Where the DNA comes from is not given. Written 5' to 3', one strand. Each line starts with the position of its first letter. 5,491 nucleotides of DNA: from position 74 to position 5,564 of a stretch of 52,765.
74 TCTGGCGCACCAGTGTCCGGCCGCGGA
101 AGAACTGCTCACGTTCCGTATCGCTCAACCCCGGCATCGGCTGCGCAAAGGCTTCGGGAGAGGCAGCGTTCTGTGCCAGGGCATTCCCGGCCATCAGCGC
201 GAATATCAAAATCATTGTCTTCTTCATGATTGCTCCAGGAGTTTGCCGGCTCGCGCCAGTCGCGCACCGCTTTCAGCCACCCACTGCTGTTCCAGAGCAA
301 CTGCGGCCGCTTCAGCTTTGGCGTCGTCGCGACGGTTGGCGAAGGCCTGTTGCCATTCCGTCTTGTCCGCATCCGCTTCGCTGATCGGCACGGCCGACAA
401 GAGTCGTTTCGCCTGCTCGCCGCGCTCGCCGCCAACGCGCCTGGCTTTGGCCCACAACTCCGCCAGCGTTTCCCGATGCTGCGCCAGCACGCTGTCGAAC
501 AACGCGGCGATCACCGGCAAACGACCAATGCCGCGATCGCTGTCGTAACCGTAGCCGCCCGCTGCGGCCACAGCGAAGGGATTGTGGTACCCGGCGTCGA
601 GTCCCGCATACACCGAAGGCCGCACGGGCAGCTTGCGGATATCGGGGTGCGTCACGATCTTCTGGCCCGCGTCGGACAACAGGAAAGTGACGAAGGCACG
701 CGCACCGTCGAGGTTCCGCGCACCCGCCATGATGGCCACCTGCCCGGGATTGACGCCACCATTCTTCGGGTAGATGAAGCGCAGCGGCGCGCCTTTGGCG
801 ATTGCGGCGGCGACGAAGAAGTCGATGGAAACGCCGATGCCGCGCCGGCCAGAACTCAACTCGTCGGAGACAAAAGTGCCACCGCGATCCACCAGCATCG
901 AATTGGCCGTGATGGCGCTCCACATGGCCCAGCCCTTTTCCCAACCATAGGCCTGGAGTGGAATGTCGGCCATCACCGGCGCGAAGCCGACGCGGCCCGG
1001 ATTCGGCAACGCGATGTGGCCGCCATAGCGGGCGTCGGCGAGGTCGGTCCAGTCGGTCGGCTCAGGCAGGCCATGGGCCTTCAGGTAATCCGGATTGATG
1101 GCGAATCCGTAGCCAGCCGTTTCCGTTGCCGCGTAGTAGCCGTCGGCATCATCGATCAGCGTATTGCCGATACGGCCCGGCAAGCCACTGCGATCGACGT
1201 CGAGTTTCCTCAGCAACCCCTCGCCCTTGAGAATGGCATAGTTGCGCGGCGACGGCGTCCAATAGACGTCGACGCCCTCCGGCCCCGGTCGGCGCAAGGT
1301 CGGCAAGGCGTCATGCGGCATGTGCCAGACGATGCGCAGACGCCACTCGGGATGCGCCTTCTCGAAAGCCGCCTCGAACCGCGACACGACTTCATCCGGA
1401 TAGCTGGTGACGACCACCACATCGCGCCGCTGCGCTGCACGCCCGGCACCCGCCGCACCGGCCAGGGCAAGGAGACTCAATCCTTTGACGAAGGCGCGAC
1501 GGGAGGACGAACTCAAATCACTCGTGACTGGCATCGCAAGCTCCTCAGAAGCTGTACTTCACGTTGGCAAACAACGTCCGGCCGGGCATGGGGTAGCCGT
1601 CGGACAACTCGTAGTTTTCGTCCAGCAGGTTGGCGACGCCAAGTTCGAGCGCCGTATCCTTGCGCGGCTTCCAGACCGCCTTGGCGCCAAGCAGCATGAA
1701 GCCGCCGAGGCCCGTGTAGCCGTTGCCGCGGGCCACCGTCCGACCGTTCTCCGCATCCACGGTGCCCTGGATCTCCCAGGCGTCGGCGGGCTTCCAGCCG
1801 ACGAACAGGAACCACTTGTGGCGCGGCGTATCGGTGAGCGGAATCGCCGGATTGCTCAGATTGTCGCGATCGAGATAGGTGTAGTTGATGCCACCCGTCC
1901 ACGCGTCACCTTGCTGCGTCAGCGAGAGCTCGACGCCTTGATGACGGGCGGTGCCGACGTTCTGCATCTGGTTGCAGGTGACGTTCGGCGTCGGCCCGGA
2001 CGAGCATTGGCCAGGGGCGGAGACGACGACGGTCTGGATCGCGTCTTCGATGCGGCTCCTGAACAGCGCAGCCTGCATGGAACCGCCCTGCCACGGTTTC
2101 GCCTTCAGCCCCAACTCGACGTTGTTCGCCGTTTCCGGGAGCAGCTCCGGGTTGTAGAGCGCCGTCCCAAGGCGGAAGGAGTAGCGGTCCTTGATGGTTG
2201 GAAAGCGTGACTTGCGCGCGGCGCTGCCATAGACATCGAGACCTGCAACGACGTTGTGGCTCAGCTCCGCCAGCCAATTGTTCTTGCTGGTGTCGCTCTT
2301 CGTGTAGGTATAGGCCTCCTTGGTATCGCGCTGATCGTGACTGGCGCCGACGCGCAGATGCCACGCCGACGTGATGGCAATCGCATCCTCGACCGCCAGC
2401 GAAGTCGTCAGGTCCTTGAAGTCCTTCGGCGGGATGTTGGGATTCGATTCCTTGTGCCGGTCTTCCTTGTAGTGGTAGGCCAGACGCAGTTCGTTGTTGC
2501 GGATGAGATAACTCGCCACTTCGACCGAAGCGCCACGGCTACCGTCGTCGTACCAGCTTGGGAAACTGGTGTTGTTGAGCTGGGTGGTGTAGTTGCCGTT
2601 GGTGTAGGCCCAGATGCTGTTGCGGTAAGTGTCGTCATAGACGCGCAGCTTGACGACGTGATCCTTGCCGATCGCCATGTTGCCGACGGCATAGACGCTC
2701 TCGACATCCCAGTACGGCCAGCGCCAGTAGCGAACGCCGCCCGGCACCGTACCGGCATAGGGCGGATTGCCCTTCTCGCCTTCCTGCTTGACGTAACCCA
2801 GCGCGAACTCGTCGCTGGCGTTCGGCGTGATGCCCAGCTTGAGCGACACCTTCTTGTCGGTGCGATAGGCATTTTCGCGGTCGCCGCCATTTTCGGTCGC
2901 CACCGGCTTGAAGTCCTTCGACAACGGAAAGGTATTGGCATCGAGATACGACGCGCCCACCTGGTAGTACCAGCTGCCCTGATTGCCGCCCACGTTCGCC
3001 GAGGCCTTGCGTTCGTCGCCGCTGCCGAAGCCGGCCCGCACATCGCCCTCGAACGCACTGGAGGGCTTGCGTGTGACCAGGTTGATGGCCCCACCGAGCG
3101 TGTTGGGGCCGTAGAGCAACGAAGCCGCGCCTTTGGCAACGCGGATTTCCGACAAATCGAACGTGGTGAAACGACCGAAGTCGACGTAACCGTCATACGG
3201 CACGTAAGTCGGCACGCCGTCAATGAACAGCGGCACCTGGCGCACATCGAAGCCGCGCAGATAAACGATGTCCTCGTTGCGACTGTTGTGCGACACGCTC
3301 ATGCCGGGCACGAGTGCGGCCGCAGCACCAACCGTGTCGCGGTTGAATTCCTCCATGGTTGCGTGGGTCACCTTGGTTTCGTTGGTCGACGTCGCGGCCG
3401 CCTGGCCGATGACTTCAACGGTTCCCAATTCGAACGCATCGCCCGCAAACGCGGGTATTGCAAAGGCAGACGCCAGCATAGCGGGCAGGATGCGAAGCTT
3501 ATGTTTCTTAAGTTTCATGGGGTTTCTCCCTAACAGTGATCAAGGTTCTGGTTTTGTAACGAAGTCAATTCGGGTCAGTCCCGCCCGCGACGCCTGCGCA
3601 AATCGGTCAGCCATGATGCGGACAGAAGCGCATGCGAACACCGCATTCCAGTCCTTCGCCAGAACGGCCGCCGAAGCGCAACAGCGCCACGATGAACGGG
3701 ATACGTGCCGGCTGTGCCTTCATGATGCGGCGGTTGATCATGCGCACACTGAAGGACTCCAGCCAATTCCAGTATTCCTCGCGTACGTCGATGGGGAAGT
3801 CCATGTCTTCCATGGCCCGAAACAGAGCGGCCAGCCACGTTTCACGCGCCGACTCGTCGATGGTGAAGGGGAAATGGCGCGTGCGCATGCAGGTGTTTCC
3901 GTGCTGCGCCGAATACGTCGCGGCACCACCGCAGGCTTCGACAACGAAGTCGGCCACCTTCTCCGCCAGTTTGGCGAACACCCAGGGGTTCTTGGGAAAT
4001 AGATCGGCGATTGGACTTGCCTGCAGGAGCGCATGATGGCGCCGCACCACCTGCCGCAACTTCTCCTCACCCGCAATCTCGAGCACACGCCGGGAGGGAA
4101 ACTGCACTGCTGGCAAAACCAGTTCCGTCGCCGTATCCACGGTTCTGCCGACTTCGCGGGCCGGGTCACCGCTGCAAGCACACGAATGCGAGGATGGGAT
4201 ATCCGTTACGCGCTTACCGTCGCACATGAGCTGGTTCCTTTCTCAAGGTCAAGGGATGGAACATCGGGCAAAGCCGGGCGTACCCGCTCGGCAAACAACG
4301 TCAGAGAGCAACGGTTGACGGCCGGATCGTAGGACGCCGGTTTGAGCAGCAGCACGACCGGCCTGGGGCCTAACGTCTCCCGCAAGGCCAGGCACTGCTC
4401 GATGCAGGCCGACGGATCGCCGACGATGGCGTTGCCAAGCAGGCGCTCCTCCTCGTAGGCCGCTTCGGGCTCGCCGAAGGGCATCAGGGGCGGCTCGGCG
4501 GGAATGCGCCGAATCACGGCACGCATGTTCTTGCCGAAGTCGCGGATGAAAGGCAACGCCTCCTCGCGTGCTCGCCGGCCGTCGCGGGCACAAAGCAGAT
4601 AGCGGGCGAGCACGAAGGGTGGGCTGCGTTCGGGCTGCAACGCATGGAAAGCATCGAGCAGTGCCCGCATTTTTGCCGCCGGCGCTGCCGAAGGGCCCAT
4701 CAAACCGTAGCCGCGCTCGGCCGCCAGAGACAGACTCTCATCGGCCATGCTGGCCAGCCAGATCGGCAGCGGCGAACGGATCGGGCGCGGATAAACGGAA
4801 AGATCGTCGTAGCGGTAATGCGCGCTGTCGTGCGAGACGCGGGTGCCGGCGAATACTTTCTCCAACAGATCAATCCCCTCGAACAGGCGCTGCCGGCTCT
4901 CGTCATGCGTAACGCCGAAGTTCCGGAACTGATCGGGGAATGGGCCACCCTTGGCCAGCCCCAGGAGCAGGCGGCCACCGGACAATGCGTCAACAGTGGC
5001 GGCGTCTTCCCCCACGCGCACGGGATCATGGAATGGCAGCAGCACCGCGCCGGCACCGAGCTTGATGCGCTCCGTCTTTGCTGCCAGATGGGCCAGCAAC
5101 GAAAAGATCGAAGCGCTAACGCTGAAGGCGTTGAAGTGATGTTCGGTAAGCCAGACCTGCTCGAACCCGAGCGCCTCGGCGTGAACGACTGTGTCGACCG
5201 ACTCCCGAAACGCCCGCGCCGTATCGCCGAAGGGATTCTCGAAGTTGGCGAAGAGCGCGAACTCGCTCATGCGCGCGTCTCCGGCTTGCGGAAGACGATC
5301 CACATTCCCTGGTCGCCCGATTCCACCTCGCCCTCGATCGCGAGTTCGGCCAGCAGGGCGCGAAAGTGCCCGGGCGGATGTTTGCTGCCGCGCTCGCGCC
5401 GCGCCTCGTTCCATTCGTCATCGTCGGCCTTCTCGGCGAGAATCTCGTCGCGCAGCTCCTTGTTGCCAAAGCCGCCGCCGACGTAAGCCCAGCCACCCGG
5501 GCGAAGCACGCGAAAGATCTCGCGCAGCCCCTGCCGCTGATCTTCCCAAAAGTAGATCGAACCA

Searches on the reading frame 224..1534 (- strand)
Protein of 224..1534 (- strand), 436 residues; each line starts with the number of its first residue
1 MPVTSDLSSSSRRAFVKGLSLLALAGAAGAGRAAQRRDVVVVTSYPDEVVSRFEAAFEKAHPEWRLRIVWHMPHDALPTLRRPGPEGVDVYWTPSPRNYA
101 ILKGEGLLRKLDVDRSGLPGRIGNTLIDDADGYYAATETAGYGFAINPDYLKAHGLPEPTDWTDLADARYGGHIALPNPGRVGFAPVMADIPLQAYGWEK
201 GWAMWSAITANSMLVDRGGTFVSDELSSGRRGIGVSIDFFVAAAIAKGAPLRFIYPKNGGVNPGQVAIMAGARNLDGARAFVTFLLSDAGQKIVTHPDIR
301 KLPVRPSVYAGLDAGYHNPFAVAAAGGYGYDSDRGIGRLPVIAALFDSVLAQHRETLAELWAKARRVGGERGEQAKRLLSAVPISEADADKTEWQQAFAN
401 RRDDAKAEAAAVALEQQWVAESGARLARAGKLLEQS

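Call 55: search_protein_families(library=pfam, proteins=[window:224-1534:-], max_evalue=0.001)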
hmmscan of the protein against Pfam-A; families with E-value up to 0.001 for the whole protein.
window:224-1534:- (436 aa): 3 families
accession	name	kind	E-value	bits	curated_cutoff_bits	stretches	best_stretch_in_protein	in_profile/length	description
PF13343.11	SBP_bac_6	-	4.9e-21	75.8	24.6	1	124-303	47-218/245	Bacterial extracellular solute-binding protein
PF01547.30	SBP_bac_1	-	2.9e-14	54.2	26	1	53-292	14-307/307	Bacterial extracellular solute-binding protein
PF13531.11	SBP_bac_11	-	7.9e-08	32.8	25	1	48-295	11-222/227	Bacterial extracellular solute-binding protein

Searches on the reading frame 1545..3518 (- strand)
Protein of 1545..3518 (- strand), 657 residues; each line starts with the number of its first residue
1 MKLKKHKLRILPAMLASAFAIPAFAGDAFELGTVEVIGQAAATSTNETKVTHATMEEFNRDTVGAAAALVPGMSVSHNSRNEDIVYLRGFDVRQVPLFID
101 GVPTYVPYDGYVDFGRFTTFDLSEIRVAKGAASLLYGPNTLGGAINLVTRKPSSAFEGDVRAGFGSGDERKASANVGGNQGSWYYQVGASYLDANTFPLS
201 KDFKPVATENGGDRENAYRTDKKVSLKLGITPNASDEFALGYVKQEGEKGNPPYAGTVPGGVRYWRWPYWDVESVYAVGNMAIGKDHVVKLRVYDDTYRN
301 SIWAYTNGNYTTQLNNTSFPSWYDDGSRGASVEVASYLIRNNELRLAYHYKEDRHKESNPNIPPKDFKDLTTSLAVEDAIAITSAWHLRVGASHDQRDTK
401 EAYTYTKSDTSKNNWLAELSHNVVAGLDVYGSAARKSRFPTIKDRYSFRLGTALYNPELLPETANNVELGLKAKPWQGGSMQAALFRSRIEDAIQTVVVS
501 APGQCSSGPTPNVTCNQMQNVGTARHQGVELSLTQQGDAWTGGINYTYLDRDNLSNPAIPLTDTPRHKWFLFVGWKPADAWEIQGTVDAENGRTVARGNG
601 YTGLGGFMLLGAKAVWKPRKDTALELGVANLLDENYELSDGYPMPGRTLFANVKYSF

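Call 55: search_protein_families(library=pfam, proteins=[window:1545-3518:-], max_evalue=0.001)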
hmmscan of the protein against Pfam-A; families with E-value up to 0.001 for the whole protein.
window:1545-3518:- (657 aa): 3 families
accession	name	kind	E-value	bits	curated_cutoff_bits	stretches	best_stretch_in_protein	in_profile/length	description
PF00593.30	TonB_dep_Rec_b-barrel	-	2.2e-34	120.5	27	1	221-631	60-436/436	TonB dependent receptor-like, beta-barrel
PF07715.20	Plug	-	7e-18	65.5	23.9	1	43-144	5-107/107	TonB-dependent Receptor Plug Domain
PF14905.12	OMP_b-brl_3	-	9.3e-09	35.3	27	1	439-635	197-377/408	Outer membrane protein beta-barrel family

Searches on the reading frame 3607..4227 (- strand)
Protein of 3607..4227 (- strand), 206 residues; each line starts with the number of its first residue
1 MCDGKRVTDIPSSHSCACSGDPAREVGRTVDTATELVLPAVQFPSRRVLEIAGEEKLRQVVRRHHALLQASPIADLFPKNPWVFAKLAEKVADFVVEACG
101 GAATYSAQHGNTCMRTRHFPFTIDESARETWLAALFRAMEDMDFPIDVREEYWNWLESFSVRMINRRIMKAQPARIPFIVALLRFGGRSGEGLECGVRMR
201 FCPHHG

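Call 55: search_protein_families(library=pfam, proteins=[window:3607-4227:-], max_evalue=0.001)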
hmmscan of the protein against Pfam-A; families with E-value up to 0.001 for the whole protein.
window:3607-4227:- (206 aa): 1 family
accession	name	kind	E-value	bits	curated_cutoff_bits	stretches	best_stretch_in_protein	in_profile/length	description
PF01152.27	Bac_globin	-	8.5e-16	58.7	21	1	51-164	6-120/121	Bacterial-like globin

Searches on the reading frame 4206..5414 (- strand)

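Call 55: search_protein_families(library=pfam, proteins=[window:4206-5414:-], max_evalue=0.001)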
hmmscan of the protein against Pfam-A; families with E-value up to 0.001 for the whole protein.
window:4206-5414:- (402 aa): 1 family
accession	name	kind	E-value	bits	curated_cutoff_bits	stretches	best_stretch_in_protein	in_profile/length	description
PF00296.26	Bac_luciferase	-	1.2e-64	219.1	27.9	1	51-348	2-311/314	Luciferase-like monooxygenase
